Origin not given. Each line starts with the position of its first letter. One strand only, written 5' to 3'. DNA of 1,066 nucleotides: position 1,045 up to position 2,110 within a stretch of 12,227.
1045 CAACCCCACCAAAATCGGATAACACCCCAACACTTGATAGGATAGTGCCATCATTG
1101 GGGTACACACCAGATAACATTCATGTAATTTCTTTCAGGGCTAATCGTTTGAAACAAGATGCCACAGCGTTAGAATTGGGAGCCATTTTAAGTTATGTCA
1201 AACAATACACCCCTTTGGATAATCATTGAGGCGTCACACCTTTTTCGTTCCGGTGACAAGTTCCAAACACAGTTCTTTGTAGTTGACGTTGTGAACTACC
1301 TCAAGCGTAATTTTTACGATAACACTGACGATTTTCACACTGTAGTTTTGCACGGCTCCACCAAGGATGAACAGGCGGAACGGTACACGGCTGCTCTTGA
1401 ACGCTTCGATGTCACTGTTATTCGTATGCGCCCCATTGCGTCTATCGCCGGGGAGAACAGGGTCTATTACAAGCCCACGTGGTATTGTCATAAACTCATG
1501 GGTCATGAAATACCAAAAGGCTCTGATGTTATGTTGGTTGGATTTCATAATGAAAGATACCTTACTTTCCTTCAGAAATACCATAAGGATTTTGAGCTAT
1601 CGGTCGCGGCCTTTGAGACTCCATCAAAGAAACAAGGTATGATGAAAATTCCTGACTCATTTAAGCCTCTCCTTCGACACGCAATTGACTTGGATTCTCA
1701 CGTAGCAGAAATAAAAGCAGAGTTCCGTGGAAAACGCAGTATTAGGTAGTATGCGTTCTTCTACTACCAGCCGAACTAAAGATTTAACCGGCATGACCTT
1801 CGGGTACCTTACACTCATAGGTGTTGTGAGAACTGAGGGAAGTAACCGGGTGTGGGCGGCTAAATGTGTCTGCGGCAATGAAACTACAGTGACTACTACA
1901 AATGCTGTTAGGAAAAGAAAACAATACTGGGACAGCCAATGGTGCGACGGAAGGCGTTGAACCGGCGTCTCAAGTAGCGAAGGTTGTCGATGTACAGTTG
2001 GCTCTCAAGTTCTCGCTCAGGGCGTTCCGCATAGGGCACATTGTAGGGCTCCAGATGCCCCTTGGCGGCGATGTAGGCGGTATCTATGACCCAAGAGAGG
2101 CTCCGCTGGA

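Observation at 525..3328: Three paralogous HNH homing-endonuclease cassettes share one N-terminal Cys module but carry different nuclease cores, and all sit on low-GC islands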

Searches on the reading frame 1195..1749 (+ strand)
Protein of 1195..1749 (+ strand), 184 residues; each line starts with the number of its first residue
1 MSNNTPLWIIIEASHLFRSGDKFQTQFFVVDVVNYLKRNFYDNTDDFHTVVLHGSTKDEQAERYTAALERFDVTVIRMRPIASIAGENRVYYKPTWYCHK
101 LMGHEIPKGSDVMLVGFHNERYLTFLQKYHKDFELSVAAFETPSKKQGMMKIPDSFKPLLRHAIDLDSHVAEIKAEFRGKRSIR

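Call 3: search_protein_families(library=pfam, proteins=[window:1195-1749:+], max_evalue=1)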
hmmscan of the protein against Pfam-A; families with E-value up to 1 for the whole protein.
window:1195-1749:+ (184 aa): 1 family
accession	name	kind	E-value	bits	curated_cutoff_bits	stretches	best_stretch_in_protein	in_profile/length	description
PF21974.1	SPN1_m3Gcap_bd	-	0.17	12.3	27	1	24-77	80-133/179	Snurportin1, m3G cap-binding domain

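Call 5: search_protein_families(library=phrogs, proteins=[window:1195-1749:+], max_evalue=0.1)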
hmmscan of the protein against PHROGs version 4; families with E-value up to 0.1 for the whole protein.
window:1195-1749:+ (184 aa): 0 families

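Call 23: search_protein_families(library=ncbifam, proteins=[window:1195-1749:+], max_evalue=0.1)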
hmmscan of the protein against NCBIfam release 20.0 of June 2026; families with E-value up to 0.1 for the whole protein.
window:1195-1749:+ (184 aa): 0 families

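Call 37: search_dna_similar(query=window:1195-1749:+, collection=phages, mode=protein, max_evalue=0.01, max_rows=25)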
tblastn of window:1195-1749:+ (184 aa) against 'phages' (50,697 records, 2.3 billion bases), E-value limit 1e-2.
No match.

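Call 41: find_homologous_proteins(query=window:1195-1749:+, max_evalue=0.001)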
Query window:1195-1749:+ (184 aa): 108 proteins with E <= 0.001 among 181 candidates.
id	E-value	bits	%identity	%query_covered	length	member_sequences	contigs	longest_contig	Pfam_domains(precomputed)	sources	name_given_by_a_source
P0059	2.0e-120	417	98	100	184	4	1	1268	-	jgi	-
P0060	4.2e-97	341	87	93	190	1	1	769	-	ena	-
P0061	4.6e-95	334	79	99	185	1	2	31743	-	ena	-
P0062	1.7e-93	329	83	94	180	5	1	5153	-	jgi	jgi:hypothetical protein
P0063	1.4e-92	326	80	95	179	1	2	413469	-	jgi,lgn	jgi:hypothetical protein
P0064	3.4e-88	312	80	93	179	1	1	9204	-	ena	-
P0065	3.7e-88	312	78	93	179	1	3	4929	-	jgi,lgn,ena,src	-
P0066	4.5e-88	312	79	93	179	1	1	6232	-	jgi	jgi:hypothetical protein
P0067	4.9e-86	305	77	94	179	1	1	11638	-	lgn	-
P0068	1.5e-82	294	72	94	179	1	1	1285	-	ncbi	-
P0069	1.9e-82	293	69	99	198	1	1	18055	-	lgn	-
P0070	3.2e-82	293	73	93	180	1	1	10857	-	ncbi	-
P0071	8.7e-82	291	75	93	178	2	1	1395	-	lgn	-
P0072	9.2e-82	291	72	93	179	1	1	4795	-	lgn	-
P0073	4.2e-81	289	74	95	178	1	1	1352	-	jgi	jgi:hypothetical protein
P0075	1.0e-80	288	72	93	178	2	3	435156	-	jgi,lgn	jgi:hypothetical protein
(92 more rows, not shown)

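Call 42: find_encoding_contigs(protein=P0063, flank=6000, max_places=2)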
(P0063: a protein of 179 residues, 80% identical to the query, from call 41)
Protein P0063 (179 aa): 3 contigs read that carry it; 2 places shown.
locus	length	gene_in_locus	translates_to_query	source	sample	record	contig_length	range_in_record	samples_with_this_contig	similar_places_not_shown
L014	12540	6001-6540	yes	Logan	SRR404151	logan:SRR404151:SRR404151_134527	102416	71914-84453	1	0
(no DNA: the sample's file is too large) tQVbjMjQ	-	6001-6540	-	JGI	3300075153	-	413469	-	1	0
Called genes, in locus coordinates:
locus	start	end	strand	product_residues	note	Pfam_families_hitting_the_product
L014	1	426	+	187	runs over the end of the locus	-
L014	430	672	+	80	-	-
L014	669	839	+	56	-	-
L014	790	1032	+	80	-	-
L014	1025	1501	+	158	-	PF24579:PDDEXK_14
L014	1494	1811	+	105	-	-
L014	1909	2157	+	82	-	-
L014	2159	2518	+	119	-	-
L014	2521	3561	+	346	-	PF02511:Thy1 (faint)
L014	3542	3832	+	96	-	-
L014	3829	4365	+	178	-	PF00383:dCMP_cyt_deam_1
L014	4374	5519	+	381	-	-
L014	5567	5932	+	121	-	-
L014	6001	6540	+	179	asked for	-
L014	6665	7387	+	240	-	-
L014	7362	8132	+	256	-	-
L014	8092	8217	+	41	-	-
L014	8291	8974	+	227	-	-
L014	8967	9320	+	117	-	-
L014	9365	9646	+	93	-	-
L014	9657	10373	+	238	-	-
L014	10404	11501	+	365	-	-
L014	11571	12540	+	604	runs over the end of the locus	PF00691:OmpA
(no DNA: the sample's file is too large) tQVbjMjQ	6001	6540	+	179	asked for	-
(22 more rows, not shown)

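Call 43: find_encoding_contigs(protein=P0061, flank=6000, max_places=2)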
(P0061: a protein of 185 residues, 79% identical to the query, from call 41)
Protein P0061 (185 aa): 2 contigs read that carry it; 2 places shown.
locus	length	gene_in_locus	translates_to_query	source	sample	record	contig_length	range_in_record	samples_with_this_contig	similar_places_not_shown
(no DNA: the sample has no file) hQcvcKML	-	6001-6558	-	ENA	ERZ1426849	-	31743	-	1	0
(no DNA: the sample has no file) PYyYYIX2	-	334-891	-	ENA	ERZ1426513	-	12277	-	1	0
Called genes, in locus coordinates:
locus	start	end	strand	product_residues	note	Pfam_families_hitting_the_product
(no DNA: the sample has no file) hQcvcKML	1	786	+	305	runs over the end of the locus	-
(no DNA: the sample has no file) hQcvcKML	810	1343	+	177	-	PF00293:NUDIX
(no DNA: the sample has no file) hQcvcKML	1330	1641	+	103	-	-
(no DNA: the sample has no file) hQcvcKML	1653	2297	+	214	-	-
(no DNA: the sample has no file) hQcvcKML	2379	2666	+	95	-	-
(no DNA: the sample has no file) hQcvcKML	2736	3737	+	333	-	PF02511:Thy1 (faint)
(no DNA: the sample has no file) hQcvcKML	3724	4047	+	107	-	-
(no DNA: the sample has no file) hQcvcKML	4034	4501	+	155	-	PF00383:dCMP_cyt_deam_1, PF14437:MafB19-deam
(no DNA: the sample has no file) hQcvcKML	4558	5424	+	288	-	-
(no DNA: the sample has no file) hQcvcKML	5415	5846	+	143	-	-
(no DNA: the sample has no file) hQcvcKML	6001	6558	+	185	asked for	-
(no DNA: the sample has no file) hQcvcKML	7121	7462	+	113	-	-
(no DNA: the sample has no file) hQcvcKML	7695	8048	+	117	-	-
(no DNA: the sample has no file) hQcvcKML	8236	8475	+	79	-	-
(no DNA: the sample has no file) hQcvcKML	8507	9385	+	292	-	PF04446:Thg1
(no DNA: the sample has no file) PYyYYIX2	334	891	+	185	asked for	-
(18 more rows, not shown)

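Call 44: find_encoding_contigs(protein=P0075, flank=6000, max_places=2)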
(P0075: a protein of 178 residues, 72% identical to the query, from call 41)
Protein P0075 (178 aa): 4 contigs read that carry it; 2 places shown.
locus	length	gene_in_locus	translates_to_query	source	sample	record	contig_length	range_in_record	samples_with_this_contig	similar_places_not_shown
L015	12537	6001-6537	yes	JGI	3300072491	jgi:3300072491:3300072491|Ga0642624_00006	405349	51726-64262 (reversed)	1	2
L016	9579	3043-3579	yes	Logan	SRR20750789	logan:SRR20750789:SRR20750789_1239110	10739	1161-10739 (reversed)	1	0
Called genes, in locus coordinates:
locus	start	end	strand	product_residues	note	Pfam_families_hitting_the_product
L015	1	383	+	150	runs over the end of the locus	PF00293:NUDIX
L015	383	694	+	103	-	-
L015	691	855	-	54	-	-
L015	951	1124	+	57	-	-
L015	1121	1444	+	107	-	-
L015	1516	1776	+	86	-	-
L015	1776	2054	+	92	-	-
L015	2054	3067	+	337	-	PF02511:Thy1 (faint)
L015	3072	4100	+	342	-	-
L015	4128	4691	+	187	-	PF00383:dCMP_cyt_deam_1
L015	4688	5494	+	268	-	-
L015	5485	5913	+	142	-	-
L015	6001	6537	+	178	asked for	-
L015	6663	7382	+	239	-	-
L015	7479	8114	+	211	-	-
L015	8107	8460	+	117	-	-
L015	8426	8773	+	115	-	-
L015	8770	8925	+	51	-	-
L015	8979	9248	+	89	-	-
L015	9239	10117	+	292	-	PF04446:Thg1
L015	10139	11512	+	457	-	-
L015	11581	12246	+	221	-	PF04012:PspA_IM30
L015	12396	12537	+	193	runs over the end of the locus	-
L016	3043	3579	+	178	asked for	-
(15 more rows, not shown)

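Call 50: search_protein_families(library=pfam, proteins=[P0063], max_evalue=0.01)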
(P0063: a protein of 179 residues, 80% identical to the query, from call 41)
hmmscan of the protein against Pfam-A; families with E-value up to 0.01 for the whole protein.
P0063 (179 aa): 0 families

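Call 55: search_solved_structures(query=A2, max_evalue=10)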
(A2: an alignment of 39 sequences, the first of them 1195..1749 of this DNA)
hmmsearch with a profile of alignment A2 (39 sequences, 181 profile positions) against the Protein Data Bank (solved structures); distinct sequences matched with E-value up to 10: 1.
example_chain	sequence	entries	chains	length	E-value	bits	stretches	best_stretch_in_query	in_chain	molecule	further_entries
5b1r_A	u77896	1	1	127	0.37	13.6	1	114-159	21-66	B-cell differentiation antigen CD72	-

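Call 61: predict_structure(alignment_id=A2)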
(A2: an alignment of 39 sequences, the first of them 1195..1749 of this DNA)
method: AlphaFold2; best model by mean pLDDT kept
length: 184 residues; sequences in the alignment: 39
mean_pLDDT: 92.6   pTM: 0.89
mean pLDDT of the five models: 92.6, 90.5, 90.2, 90.1, 89.5
residues with pLDDT >= 90: 153; 70-90: 22; 50-70: 6; < 50: 3
segments of 3 or more residues with pLDDT < 50: none
pLDDT, mean of each block of 10 residues (from residue 1): 81 94 91 96 96 92 94 96 86 96 97 97 98 98 90 98 98 85 49
secondary structure, 60 per line:
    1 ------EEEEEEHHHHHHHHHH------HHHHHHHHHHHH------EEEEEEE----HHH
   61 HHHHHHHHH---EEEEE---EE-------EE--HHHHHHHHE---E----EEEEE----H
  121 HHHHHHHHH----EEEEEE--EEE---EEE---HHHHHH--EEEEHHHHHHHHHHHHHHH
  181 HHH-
elements in order: E7-12 H13-22 H29-40 E47-53 H58-69 E73-77 H94-101 E111-115 H120-129 E134-139 E142-144 E148-150 H154-159 E162-165 H166-183

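Call 84: find_related_loci(query=A2, collection=viral_contigs, flank=3000)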
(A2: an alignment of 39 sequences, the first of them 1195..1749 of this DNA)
Query A2 (184 aa) in viral_contigs; peptide patterns used: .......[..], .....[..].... (x = any residue, [..] = any of these).
23 stretches matched a pattern; 12 encode a relative of the query (tblastn E <= 1e-3); 12 distinct loci.
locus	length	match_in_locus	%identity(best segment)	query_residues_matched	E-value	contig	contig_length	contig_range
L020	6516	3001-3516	68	10-182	2e-80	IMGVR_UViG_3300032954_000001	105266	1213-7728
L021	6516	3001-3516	68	10-182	2e-80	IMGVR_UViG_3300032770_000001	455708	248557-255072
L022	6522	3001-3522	61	7-182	8e-72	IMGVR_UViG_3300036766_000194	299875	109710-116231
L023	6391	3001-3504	49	8-177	4e-49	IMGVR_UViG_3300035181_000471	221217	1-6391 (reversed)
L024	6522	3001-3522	45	8-183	5e-48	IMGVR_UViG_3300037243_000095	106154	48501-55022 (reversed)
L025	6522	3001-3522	46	5-181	1e-47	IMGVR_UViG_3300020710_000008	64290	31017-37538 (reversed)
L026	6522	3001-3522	46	5-181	1e-47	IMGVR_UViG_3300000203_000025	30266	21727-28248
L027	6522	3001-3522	46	5-181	1e-47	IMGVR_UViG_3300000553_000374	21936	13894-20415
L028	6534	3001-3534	44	2-183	3e-46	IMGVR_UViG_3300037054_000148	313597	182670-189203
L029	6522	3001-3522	44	8-183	3e-46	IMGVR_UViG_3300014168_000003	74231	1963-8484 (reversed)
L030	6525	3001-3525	64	8-184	1e-76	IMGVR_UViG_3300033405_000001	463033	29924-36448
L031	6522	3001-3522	46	5-181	1e-47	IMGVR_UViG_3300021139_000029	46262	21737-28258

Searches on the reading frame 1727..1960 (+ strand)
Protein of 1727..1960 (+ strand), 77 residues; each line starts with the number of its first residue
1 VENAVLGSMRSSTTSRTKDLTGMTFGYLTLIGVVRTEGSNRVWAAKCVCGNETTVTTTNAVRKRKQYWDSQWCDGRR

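Call 3: search_protein_families(library=pfam, proteins=[window:1727-1960:+], max_evalue=1)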
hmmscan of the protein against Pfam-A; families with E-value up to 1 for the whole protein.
window:1727-1960:+ (77 aa): 0 families

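Call 5: search_protein_families(library=phrogs, proteins=[window:1727-1960:+], max_evalue=0.1)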
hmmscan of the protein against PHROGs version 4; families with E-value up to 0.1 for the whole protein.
window:1727-1960:+ (77 aa): 3 families
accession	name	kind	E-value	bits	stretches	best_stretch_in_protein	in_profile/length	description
phrog_374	-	DNA, RNA and nucleotide metabolism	3e-12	47.1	1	12-63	189-241/617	HNH endonuclease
phrog_18493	-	unknown function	1.9e-05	25.7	1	15-64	55-101/136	-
phrog_22195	-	unknown function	5.4e-05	24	1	15-65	5-52/148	-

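Call 23: search_protein_families(library=ncbifam, proteins=[window:1727-1960:+], max_evalue=0.1)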
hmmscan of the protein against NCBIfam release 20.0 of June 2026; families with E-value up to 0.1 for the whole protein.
window:1727-1960:+ (77 aa): 1 family
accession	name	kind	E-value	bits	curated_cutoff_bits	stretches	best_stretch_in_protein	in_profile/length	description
NF033158.1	Myrrcad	domain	0.094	12.2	33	0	20-34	8-22/36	MyrrCad domain-containing protein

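Call 35: search_dna_similar(query=window:1751-1960:+, collection=phages, mode=protein, max_evalue=0.01, max_rows=25)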
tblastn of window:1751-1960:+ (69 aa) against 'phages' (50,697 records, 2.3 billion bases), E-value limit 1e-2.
Records with a match: 57; places in all: 57; records where one place covers at least 80% of the query: 11.
Best place of each record, by identity: <60% 57.
By first word of the organism name: Vibrio 17; Bacteriophage 11; Listeria 9; Clostridium 7; Clostridioides 3; Lactobacillus 3; Hamiltonella 2; Bacillus 2; Streptococcus 1; Lactococcus 1; and 1 more.
By host as written in the record: - 21; Listeria monocytogenes 8; Candidatus Hamiltonella defensa 3; Clostridium difficile 2; Vibrio sp. 11985 2; Bacillus cereus 2; Lactobacillus 2; Vibrio parahaemolyticus ATCC 17802 2; and 15 more.
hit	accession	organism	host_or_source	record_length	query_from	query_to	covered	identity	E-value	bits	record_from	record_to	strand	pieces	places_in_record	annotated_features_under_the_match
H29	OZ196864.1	Vibrio phage 166E36-1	Seawater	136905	4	69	96%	36.4%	2e-3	40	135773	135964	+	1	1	endonuclease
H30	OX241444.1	Vibrio phage 496E54-1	Seawater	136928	4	69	96%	36.4%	2e-3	40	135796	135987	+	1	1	putative GIY-YIG nuclease family protein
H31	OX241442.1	Vibrio phage 495E54-1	Seawater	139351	4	69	96%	36.4%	2e-3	40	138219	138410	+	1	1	putative GIY-YIG nuclease family protein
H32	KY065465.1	Streptococcus phage IPP24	Streptococcus pneumoniae 16A/1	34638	7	51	65%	52.2%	1e-4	43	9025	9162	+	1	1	hypothetical protein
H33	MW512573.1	Clostridioides phage phiCD418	Clostridioides difficile CD522418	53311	1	58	84%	38.3%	9e-5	44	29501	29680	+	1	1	hypothetical protein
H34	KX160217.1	Lactococcus phage 98203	Lactococcus lactis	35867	8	56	71%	45.1%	2e-3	40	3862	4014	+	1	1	hypothetical protein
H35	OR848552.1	Listeria phage LM 4-14-1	Listeria monocytogenes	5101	11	54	64%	50.0%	5e-6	47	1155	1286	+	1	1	record has no annotation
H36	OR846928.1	Listeria phage LM 4-11-1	Listeria monocytogenes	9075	11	54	64%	50.0%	5e-6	47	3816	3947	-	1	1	record has no annotation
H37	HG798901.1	Clostridium phage phiCDHM11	-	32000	1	58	84%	36.7%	8e-3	38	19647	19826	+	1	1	phiCDHM11_gp28: putative regulatory protein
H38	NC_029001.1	Clostridium phage phiCDHM11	-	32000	1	58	84%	36.7%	8e-3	38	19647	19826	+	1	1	phiCDHM11_gp28: HNH endonuclease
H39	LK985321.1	Clostridium phage phiCDHM14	-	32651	1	58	84%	36.7%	8e-3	38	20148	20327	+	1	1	phiCDHM14_gp28: conserved hypothetical protein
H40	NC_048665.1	Clostridium phage phiCDHM14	-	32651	1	58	84%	36.7%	8e-3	38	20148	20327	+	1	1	phiCDHM14_gp28: HNH endonuclease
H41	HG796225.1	Clostridium phage phiCDHM13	Clostridium difficile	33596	1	58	84%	36.7%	8e-3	38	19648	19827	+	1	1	phiCDHM13_gp27: putative regulatory protein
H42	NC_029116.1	Clostridium phage phiCDHM13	Clostridium difficile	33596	1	58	84%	36.7%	8e-3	38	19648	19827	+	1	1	phiCDHM13_gp27: HNH endonuclease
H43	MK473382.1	Clostridium phage JD032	Clostridioides difficile TW69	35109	1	51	74%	41.5%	1e-4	43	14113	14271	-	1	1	regulatory protein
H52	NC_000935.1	Hamiltonella phage APSE-1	Endosymbiont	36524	8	58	74%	41.2%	1e-7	52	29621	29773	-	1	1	DNA polymerase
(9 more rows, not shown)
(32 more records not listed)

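Call 46: get_annotated_region(hit=H29, flank=1200)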
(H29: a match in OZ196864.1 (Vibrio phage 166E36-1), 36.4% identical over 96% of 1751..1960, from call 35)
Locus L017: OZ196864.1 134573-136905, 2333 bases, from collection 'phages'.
description: Vibrio phage 166E36-1 genome assembly, chromosome: VP166E36-1_1.
organism: Vibrio phage 166E36-1 (NCBI taxid 3109717)
taxonomy: Viruses
host: -; source: Seawater; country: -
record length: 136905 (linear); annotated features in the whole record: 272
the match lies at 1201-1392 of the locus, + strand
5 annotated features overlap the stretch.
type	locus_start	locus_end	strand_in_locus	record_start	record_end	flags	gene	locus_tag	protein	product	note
CDS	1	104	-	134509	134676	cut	-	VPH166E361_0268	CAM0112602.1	hypothetical protein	-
CDS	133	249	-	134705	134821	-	-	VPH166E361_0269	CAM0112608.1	hypothetical protein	-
CDS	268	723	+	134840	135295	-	-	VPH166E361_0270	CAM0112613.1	hypothetical protein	-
CDS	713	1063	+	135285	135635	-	-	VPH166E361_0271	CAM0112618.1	hypothetical protein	-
CDS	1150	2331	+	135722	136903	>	-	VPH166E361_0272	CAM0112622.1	endonuclease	-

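Call 47: get_annotated_region(hit=H38, flank=1200)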
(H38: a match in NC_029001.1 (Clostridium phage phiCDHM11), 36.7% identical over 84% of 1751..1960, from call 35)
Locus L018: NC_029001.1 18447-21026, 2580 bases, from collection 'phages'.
description: Clostridium phage phiCDHM11 complete genome.
organism: Clostridium phage phiCDHM11 (NCBI taxid 1445553)
taxonomy: Viruses; Duplodnaviria; Heunggongvirae; Uroviricota; Caudoviricetes; Sherbrookevirus; Sherbrookevirus CDHM11
host: -; source: -; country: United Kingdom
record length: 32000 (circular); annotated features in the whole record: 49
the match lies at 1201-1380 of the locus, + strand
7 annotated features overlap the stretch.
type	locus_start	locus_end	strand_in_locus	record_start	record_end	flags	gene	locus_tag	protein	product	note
CDS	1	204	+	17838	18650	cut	phiCDHM11_gp25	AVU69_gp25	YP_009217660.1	N-acetylmuramoyl-L-alanine amidase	-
CDS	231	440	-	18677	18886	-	phiCDHM11_gp26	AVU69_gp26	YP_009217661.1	hypothetical protein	-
CDS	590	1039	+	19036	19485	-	phiCDHM11_gp27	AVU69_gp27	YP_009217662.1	hypothetical protein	-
CDS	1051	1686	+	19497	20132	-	phiCDHM11_gp28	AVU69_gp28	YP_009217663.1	HNH endonuclease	-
CDS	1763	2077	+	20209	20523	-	phiCDHM11_gp29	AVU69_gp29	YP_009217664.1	hypothetical protein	-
CDS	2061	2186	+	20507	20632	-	phiCDHM11_gp30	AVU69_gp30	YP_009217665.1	hypothetical protein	-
CDS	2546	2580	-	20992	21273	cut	phiCDHM11_gp31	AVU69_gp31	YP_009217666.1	hypothetical protein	-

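Call 48: get_annotated_region(hit=H52, flank=2500)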
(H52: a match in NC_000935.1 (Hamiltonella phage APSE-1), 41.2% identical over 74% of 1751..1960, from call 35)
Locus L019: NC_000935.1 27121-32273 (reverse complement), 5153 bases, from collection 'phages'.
description: Acyrthosiphon pisum bacteriophage APSE-1, complete genome.
organism: Hamiltonella phage APSE-1 (NCBI taxid 2682836)
taxonomy: Viruses; Duplodnaviria; Heunggongvirae; Uroviricota; Caudoviricetes; Sendosyvirus; Sendosyvirus APSE1
host: Endosymbiont; source: -; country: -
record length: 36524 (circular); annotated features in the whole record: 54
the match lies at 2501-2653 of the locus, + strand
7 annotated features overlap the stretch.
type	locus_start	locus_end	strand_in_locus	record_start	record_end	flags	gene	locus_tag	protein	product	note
CDS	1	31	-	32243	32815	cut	-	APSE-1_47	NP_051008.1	DUF1640 domain-containing protein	P47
CDS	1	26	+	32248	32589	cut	-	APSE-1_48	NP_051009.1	putative tail fibre protein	P48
CDS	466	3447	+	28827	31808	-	-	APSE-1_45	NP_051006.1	DNA polymerase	putative DNA polymerase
CDS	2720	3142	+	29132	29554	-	-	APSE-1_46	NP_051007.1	HNH endonuclease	-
CDS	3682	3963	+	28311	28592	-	-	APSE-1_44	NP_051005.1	endonuclease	P44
CDS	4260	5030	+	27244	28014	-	-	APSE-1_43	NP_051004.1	anti-repressor Ant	-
CDS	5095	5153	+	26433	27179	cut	-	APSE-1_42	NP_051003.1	transcriptional regulator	putative DNA binding protein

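Call 50: search_protein_families(library=pfam, proteins=[L017:1150-2331:+, L018:1051-1686:+, L019:466-3447:+], max_evalue=0.01)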
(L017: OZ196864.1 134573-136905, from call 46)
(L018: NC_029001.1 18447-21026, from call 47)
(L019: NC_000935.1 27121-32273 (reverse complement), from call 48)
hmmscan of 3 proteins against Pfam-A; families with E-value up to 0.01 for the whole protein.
L017:1150-2331:+ (394 aa): 2 families
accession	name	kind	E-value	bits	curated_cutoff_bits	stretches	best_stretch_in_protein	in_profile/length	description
PF13455.12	MUG113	-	2.4e-05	25.2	22.3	1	305-373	1-60/73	Meiotically up-regulated gene 113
PF10544.15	T5orf172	-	4.3e-05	24.4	20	1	291-373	2-87/101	T5orf172 domain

L018:1051-1686:+ (211 aa): 1 family
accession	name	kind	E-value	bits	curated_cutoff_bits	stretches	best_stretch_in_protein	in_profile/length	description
PF00847.26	AP2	-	8.6e-06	26.4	33.3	1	156-203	1-51/54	AP2 domain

L019:466-3447:+ (993 aa): 1 family
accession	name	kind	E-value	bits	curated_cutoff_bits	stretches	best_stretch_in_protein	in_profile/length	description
PF00476.26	DNA_pol_A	-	7.6e-13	48.6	34.3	1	364-457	134-223/381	DNA polymerase family A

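Call 51: find_homologous_proteins(query=window:1751-1960:+, max_evalue=0.001)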
Query window:1751-1960:+: no candidate shares three 5-residue words with the query. No homologue found.
